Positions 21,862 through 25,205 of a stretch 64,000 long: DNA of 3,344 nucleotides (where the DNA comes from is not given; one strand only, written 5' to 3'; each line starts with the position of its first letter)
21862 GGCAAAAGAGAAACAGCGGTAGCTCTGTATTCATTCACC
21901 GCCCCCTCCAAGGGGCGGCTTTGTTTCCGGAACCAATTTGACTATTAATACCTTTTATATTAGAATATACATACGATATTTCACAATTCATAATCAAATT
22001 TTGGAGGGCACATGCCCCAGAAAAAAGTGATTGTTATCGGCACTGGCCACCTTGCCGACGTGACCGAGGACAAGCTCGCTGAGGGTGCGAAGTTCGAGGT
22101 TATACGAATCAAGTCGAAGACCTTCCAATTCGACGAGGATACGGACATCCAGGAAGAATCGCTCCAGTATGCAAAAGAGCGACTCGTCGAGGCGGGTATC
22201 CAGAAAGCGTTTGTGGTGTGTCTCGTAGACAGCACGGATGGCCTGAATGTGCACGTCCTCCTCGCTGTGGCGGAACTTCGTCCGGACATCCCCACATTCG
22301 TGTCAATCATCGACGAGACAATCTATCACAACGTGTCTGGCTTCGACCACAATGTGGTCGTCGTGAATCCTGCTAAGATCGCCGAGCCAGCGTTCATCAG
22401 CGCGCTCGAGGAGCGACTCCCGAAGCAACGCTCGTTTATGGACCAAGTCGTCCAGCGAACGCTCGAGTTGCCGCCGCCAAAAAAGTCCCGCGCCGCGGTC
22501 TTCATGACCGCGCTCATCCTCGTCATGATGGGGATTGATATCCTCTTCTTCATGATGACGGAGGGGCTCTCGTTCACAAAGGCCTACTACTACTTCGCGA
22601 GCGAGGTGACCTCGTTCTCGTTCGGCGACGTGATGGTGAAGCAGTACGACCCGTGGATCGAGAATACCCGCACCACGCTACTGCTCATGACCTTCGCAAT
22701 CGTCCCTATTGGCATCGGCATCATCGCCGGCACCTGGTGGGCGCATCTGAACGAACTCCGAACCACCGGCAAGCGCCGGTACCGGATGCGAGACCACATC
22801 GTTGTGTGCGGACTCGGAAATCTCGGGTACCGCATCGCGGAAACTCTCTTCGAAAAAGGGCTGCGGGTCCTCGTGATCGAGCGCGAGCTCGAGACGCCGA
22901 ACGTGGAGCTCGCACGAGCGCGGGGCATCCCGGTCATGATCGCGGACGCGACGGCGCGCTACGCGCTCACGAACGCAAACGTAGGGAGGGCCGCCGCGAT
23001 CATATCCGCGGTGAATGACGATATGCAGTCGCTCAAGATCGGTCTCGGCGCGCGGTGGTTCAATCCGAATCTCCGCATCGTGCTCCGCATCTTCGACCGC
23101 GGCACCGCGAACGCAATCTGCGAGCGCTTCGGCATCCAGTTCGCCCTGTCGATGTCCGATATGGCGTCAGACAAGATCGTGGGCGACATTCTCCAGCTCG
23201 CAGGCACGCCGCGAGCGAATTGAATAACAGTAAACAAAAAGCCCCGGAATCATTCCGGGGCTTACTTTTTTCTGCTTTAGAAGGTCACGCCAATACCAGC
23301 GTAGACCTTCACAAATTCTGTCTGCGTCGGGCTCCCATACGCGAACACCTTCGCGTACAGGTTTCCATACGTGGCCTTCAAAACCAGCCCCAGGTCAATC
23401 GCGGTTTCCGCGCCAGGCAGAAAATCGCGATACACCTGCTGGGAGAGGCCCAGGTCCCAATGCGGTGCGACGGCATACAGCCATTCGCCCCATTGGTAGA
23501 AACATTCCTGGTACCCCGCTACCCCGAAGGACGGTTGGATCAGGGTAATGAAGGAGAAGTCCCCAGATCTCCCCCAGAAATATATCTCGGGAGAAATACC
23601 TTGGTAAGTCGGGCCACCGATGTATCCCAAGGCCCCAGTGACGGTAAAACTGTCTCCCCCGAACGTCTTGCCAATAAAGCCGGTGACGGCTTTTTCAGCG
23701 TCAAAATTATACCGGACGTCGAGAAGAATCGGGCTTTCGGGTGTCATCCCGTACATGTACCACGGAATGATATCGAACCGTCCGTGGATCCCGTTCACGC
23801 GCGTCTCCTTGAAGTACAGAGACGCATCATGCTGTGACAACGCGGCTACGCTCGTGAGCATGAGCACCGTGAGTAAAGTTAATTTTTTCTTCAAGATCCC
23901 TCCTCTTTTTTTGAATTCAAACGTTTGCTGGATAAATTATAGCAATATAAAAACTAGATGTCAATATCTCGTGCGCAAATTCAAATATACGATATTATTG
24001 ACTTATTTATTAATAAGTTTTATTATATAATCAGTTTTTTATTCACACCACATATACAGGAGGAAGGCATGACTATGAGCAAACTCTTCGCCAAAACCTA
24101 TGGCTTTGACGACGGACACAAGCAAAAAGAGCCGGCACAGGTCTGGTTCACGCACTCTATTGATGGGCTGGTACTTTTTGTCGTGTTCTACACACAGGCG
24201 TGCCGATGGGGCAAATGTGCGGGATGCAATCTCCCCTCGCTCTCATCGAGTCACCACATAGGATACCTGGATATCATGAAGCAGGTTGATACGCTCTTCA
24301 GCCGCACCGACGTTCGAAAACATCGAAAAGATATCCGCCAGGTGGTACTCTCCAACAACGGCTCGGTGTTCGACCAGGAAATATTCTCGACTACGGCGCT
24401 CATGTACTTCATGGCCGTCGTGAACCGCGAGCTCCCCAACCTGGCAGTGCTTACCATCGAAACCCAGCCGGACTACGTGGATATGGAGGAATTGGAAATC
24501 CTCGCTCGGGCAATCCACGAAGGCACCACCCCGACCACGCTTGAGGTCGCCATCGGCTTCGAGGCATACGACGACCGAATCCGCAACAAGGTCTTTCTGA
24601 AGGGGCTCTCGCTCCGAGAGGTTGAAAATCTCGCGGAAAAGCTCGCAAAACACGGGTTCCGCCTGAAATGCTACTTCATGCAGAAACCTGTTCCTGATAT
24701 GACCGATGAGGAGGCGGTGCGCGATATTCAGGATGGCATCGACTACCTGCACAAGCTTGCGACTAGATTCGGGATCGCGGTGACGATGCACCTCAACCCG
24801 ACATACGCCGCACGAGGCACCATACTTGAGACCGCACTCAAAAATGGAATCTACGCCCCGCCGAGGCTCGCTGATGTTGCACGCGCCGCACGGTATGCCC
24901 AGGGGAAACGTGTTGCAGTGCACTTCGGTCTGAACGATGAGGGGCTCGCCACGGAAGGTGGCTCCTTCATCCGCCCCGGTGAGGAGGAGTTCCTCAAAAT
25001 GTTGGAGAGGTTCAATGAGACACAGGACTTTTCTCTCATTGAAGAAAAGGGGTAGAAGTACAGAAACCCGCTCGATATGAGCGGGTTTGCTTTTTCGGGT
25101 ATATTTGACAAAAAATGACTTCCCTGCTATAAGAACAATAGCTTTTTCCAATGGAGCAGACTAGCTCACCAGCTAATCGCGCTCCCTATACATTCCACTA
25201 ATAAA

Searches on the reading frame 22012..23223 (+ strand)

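Call 70: search_protein_families(library=pfam, proteins=[window:22012-23223:+], max_evalue=0.001)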
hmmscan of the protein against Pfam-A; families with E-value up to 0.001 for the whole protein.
window:22012-23223:+ (403 aa): 2 families
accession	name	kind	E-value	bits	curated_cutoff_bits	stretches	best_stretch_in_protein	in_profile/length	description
PF02254.24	TrkA_N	-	7.1e-25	88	23.8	1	263-378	1-113/116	TrkA-N domain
PF13241.12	NAD_binding_7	-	3.1e-08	34.6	22.1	0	261-343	8-78/104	Putative NAD(P)-binding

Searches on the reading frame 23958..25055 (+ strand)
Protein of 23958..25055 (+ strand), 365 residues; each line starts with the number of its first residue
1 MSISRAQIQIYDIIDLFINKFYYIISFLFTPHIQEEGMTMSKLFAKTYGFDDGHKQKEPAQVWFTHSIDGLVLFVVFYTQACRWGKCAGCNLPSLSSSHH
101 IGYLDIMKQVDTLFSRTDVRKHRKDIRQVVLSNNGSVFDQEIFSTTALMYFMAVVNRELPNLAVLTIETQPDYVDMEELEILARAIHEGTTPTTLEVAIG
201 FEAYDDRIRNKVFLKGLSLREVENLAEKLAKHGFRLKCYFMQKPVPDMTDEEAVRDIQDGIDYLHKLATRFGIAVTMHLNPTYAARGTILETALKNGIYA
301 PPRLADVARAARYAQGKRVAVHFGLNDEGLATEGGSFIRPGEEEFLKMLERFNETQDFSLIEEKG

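Call 70: search_protein_families(library=pfam, proteins=[window:23958-25055:+], max_evalue=0.001)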
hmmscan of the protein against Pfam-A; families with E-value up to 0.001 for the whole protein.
window:23958-25055:+ (365 aa): 1 family
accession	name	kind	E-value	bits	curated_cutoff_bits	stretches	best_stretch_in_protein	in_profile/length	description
PF04055.27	Radical_SAM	-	0.00032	21.3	29.5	0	79-255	4-161/166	Radical SAM superfamily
